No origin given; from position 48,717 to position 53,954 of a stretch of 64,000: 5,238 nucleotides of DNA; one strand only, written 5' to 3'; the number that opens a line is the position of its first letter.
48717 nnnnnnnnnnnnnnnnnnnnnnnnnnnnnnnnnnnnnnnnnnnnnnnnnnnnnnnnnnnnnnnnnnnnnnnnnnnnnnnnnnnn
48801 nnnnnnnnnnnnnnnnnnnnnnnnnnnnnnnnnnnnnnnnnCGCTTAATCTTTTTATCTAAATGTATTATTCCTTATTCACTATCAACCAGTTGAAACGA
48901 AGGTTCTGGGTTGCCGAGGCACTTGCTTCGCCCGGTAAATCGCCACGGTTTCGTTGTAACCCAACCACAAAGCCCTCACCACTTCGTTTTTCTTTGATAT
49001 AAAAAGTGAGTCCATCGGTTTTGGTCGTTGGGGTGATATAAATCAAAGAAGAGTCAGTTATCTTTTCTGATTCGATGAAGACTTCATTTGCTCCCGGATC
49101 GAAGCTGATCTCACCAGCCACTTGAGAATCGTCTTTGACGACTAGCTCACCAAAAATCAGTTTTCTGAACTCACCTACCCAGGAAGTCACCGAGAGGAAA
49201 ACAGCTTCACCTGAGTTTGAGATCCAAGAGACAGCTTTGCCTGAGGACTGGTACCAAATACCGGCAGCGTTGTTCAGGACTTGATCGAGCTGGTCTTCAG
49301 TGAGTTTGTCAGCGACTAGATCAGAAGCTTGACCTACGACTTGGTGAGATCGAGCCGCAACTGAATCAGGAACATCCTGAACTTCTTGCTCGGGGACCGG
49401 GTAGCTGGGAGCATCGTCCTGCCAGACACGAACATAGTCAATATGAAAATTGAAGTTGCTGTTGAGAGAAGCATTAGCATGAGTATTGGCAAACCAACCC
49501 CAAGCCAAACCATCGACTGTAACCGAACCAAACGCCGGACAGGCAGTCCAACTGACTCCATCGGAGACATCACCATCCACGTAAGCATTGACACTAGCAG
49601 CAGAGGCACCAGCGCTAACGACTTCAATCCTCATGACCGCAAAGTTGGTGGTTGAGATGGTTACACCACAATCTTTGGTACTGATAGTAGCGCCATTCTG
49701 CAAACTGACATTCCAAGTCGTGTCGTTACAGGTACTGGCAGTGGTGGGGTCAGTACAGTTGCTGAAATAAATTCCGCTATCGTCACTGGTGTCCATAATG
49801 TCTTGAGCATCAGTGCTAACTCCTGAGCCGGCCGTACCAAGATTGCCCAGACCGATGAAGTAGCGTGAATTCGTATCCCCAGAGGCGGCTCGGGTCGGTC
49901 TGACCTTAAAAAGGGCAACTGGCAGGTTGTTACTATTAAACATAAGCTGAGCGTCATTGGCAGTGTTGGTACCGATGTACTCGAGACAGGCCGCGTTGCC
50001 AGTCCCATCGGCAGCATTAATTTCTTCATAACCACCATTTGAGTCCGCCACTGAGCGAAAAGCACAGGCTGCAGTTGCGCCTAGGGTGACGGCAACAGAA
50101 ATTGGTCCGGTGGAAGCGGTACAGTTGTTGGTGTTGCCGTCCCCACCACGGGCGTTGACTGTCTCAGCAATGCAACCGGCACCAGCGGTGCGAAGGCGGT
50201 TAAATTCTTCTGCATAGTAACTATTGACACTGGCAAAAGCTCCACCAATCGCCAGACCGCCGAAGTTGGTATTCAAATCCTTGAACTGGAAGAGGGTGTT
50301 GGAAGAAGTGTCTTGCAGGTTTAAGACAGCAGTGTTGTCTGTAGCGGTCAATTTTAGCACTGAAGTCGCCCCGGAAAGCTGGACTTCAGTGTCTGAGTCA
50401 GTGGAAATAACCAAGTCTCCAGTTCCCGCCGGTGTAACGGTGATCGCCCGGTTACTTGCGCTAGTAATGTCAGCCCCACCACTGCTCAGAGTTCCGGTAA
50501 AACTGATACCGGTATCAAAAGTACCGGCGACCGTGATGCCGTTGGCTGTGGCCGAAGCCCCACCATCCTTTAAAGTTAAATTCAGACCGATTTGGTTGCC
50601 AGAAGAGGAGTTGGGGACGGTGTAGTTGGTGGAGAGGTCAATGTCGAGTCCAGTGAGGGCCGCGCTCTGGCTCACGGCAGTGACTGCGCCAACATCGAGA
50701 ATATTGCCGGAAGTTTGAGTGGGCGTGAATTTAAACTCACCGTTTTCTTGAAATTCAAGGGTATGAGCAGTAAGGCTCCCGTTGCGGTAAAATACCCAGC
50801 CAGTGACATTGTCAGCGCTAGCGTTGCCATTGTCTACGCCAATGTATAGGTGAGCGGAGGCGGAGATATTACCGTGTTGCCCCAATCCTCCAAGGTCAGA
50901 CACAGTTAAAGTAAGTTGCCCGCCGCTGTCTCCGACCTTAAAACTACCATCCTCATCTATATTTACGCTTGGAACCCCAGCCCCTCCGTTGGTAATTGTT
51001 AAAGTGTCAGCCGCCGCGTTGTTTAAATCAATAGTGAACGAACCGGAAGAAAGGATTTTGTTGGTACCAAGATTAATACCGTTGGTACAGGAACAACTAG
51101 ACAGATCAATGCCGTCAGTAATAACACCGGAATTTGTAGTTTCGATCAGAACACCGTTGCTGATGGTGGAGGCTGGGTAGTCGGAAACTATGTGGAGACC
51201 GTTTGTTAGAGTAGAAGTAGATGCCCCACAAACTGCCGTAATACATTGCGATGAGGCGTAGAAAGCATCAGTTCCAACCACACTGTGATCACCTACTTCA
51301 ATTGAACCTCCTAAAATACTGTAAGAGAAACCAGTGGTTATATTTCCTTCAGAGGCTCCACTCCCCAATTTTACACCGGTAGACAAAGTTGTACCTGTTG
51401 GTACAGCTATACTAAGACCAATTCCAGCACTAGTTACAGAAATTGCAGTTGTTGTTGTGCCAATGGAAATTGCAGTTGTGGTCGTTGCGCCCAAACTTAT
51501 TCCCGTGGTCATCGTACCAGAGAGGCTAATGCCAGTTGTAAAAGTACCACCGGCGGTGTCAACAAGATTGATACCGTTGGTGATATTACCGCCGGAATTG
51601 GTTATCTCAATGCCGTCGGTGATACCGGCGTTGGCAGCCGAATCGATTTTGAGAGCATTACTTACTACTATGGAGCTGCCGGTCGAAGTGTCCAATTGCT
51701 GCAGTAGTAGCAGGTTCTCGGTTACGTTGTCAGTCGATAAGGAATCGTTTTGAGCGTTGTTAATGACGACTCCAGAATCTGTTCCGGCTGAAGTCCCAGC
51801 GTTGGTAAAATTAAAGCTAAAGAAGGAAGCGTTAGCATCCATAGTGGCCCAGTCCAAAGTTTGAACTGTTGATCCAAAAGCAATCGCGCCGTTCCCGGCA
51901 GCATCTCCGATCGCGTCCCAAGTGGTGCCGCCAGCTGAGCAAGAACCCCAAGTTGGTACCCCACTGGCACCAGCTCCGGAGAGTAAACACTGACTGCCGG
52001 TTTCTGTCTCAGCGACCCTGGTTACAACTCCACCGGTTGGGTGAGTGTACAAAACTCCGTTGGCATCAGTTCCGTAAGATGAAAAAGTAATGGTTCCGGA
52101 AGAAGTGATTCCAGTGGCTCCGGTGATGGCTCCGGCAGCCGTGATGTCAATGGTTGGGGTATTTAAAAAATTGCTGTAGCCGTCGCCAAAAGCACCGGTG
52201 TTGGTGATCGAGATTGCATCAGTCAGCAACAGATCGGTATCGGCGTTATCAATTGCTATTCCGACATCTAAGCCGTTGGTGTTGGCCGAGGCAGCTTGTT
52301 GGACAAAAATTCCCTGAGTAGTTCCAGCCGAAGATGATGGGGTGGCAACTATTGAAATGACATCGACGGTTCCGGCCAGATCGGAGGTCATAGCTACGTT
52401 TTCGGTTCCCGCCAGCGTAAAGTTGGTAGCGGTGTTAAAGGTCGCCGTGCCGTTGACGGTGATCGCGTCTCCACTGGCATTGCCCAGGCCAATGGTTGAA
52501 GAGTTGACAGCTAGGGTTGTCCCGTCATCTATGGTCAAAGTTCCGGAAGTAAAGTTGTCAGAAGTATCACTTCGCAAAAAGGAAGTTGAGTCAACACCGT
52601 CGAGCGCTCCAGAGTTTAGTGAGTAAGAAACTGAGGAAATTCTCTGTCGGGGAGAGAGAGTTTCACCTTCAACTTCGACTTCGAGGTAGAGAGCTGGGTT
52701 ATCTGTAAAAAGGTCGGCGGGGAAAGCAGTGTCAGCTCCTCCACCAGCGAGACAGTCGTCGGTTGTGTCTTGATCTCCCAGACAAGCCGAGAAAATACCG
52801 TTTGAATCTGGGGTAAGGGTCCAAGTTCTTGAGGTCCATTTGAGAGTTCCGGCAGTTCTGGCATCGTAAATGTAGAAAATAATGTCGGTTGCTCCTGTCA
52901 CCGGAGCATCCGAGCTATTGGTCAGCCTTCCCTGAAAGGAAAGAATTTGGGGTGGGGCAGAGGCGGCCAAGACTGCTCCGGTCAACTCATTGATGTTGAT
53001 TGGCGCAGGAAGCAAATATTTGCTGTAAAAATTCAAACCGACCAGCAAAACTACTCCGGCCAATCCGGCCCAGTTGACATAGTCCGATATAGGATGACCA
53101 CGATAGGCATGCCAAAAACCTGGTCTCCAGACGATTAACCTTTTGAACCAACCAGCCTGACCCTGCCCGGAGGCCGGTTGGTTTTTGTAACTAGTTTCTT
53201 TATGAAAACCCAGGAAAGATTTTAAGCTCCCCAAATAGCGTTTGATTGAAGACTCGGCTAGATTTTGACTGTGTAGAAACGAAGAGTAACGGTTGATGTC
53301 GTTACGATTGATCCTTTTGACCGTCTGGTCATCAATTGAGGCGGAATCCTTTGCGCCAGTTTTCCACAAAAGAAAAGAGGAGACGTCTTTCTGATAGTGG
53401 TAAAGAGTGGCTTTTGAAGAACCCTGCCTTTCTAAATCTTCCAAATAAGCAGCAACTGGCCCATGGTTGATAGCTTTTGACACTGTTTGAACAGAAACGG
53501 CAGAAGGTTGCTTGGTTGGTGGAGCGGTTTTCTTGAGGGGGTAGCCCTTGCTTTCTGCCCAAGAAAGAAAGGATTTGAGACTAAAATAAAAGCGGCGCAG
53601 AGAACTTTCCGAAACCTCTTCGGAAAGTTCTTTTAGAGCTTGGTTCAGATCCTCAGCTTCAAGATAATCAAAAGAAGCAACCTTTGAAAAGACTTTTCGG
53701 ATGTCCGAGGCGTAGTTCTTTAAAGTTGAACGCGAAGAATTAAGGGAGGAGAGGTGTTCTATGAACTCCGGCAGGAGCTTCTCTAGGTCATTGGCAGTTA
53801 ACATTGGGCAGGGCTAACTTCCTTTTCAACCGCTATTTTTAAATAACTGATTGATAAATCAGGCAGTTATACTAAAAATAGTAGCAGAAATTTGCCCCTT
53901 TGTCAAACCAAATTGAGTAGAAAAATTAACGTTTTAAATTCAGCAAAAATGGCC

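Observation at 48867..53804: Second giant (1645 aa) with tandem integrase SAM-like DNA-binding domains but no recombinase catalytic domain, sharing the C-terminal module of the first giant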

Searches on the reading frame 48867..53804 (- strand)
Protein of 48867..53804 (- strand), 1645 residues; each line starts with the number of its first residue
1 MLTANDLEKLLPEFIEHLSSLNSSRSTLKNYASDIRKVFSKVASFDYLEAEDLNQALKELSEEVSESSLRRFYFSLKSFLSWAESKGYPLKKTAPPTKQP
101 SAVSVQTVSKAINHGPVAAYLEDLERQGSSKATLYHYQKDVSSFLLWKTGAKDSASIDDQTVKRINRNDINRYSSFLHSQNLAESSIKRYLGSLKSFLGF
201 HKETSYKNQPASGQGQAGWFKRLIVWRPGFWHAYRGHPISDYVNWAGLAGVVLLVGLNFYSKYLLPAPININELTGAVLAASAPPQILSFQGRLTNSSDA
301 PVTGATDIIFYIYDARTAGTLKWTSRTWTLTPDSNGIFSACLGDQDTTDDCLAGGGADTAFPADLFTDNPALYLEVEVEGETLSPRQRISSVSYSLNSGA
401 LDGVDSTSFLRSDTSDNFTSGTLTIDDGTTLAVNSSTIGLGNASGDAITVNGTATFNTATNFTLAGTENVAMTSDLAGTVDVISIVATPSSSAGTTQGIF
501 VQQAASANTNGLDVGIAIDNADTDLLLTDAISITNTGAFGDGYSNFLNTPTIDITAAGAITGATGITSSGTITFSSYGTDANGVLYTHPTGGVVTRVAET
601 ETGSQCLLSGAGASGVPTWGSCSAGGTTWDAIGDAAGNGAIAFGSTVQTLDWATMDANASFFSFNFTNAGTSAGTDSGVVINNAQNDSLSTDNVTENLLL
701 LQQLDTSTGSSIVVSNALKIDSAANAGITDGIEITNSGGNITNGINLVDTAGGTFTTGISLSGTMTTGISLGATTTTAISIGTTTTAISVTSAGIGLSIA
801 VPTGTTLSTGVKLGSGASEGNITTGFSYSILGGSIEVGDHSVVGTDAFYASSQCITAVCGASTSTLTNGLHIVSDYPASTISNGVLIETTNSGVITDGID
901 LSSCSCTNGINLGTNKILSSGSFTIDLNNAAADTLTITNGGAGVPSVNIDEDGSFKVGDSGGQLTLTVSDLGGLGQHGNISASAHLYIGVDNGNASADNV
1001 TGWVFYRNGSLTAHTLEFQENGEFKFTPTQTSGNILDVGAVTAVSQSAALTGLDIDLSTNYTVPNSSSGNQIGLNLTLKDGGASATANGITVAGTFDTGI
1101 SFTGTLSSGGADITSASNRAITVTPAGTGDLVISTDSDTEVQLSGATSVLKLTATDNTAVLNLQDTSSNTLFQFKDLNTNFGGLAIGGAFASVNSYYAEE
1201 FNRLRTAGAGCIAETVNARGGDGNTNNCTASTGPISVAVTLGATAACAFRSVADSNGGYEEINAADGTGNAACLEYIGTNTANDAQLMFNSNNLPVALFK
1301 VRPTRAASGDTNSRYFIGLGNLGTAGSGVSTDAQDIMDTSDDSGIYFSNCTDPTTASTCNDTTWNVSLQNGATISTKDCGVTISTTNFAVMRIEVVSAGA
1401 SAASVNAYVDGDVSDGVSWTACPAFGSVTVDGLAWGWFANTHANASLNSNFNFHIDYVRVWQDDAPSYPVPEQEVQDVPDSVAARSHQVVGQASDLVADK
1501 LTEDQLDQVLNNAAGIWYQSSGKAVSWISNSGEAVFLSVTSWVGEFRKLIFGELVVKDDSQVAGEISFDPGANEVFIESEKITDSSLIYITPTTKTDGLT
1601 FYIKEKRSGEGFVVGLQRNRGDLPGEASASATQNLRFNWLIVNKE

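Call 6: search_protein_families(library=pfam, proteins=[window:48867-53804:-], max_evalue=1)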
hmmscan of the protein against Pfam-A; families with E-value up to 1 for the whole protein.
window:48867-53804:- (1645 aa): 3 families
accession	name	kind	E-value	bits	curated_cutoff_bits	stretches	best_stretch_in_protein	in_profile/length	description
PF02899.23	Phage_int_SAM_1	-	5.4e-14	52.7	22.3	2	118-200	2-78/83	Phage integrase, N-terminal SAM-like domain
PF13495.12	Phage_int_SAM_4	-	3.8e-08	34.1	27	2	120-197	5-74/85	Phage integrase, N-terminal SAM-like domain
PF13102.12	Phage_int_SAM_5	-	1.2e-05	26.1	22.3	1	120-198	9-79/98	Phage integrase SAM-like domain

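Call 8: search_protein_families(library=ncbifam, proteins=[window:48867-53804:-], max_evalue=1)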
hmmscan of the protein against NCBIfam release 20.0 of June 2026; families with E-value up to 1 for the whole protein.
window:48867-53804:- (1645 aa): 6 families
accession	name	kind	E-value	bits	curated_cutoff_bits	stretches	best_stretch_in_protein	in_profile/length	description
TIGR02224.1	recomb_XerC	equivalog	1.8e-12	47.3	335.15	2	119-208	2-88/295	tyrosine recombinase XerC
NF040815.2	recomb_XerA_Arch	equivalog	7.9e-12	45.3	220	2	119-206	2-80/263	site-specific tyrosine recombinase/integron integrase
TIGR02225.1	recomb_XerD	equivalog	2e-11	43.8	329.6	2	120-209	3-85/290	site-specific tyrosine recombinase XerD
NF001399.0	PRK00283.1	subfamily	7e-09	35.3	279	2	117-211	9-97/300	tyrosine recombinase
NF053851.1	Bdello_MAT_N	subfamily_domain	1e-05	25.4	60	1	278-346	7-76/162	mosaic adhesive trimer family chimeric fiber protein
NF003462.0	PRK05084.1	equivalog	6.5e-05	21.8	267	1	117-205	21-124/360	tyrosine recombinase XerS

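Call 37: find_encoding_contigs(protein=window:48867-53804:-, flank=3000, max_places=4)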
Protein window:48867-53804:- (1645 aa): no gene with exactly this product is on record in the collection.

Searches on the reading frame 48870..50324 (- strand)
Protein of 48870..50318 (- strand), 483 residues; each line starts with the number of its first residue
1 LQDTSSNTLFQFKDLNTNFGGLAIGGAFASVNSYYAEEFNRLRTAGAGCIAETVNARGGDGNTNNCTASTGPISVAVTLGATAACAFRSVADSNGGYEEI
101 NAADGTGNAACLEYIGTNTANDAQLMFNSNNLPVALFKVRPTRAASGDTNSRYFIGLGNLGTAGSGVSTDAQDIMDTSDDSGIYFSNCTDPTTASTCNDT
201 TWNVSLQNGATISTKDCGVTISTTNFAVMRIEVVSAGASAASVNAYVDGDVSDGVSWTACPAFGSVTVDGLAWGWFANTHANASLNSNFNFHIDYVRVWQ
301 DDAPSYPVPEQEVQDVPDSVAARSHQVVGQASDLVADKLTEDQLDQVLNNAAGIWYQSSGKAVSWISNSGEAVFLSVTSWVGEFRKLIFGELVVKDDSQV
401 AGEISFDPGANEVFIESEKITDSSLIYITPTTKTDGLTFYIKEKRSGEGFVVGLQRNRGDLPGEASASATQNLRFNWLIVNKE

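Call 16: find_homologous_proteins(query=window:48870-50318:-, max_evalue=0.001)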
Query seq(483 aa) (483 aa): 2 proteins with E <= 0.001 among 8000 candidates.
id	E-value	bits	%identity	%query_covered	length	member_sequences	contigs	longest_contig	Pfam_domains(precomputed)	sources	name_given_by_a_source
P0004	2.0e-87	312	54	63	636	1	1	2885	-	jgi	jgi:hypothetical protein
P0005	2.1e-12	65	34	55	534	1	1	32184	-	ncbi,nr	ncbi:MAG: hypothetical protein H0W89_04135 [Candidatus Levybacteria bacterium]|nr:hypothetical prote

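Call 43: predict_structure(alignment_id=A1)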
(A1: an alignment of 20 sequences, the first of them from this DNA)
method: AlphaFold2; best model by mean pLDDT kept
length: 485 residues; sequences in the alignment: 20
mean_pLDDT: 66.7   pTM: 0.53
mean pLDDT of the five models: 66.7, 65.5, 64.7, 64.5, 63.4
residues with pLDDT >= 90: 99; 70-90: 128; 50-70: 122; < 50: 136
segments of 3 or more residues with pLDDT < 50: 1-4, 9-33, 42-58, 60-75, 119-125, 164-174, 305-338, 379-396
pLDDT, mean of each block of 10 residues (from residue 1): 45 33 32 57 42 40 40 48 64 67 71 65 55 87 76 83 48 52 86 71 90 89 93 83 84 93 81 76 71 87 52 38 42 48 59 61 61 51 34 44 88 94 87 88 93 89 73 91 70
secondary structure, 60 per line:
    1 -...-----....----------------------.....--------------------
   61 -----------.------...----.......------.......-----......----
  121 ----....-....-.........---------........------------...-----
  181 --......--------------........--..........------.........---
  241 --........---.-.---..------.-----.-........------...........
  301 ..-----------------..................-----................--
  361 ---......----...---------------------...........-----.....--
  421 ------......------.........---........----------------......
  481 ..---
elements in order: E2-4 E10-13 E36-40 E79-81 E86-92 E99-105 E111-116 H125-128 E135-143 E153-160 E183-188 E203-210 E213-222 E229-237 E243-250 E276-283 E290-302 H320-337 H343-352 E353-358 E364-369 E374-376 E401-408 E414-418 E427-432 E439-447 E451-458 E475-482

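Call 82: fold_search(model_id=the predicted structure, library=pdb)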
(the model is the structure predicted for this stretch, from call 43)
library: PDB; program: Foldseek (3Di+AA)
matches with E <= 10: 1011; with E <= 0.001: 119
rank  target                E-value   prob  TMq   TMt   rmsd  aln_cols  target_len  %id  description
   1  2a5z_A                3.0e-06  1.00  0.31  0.56   7.9       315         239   12  Crystal Structure of Protein of Unknown Function SO2946 from Shewanella oneidensis MR-1 (released 2005-08-16)
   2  8jp4_B                7.5e-06  1.00  0.28  0.40  12.0       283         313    9  Cryo-EM structure of the head region of full-length ERGIC-53 with MCFD2 (form A) (released 2024-04-17)
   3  8jp7_A                8.9e-06  1.00  0.26  0.37  14.9       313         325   10  Cryo-EM structure of the head region of full-length ERGIC-53 with MCFD2 (Substate B) (released 2024-04-17)
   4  2a5z_C                1.1e-05  1.00  0.29  0.52   7.5       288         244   12  Crystal Structure of Protein of Unknown Function SO2946 from Shewanella oneidensis MR-1 (released 2005-08-16)
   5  2pel_A                1.2e-05  1.00  0.26  0.46   8.3       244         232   12  PEANUT LECTIN (released 1996-12-07)
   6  2dur_A                1.4e-05  1.00  0.26  0.45  10.1       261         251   11  Crystal structure of VIP36 exoplasmic/lumenal domain, Ca2+/Man2-bound form (released 2007-07-24)
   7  8jp4_A                1.8e-05  1.00  0.29  0.40  11.8       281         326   10  Cryo-EM structure of the head region of full-length ERGIC-53 with MCFD2 (form A) (released 2024-04-17)
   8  2duq_A                1.8e-05  1.00  0.25  0.44   9.5       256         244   11  Crystal structure of VIP36 exoplasmic/lumenal domain, Ca2+/Man-bound form (released 2007-07-24)
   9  2e6v_D                2.2e-05  1.00  0.27  0.49   9.3       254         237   10  Crystal structure of VIP36 exoplasmic/lumenal domain, Ca2+/Man3GlcNAc-bound form (released 2007-07-24)
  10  2dur_B                2.6e-05  1.00  0.26  0.45   9.4       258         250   10  Crystal structure of VIP36 exoplasmic/lumenal domain, Ca2+/Man2-bound form (released 2007-07-24)
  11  2e6v_E                2.6e-05  1.00  0.24  0.45   9.6       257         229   10  Crystal structure of VIP36 exoplasmic/lumenal domain, Ca2+/Man3GlcNAc-bound form (released 2007-07-24)
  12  1gnz                  2.7e-05  1.00  0.23  0.41   9.5       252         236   13  LECTIN I-B4 FROM GRIFFONIA SIMPLICIFOLIA (GS I-B4)METAL FREE FORM (released 2001-11-29)
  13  2e6v_A                3.0e-05  1.00  0.27  0.49   9.3       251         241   10  Crystal structure of VIP36 exoplasmic/lumenal domain, Ca2+/Man3GlcNAc-bound form (released 2007-07-24)
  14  8jpg_A                4.4e-05  1.00  0.27  0.28  14.8       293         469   10  Cryo-EM structure of full-length ERGIC-53 with MCFD2 (released 2024-04-17)
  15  2duq_B                4.7e-05  1.00  0.25  0.44   9.5       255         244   11  Crystal structure of VIP36 exoplasmic/lumenal domain, Ca2+/Man-bound form (released 2007-07-24)
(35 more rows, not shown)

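Call 96: search_solved_structures(query=A1, max_evalue=1)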
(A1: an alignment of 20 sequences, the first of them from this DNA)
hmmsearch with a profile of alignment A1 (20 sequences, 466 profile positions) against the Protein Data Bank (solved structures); distinct sequences matched with E-value up to 1: 0.
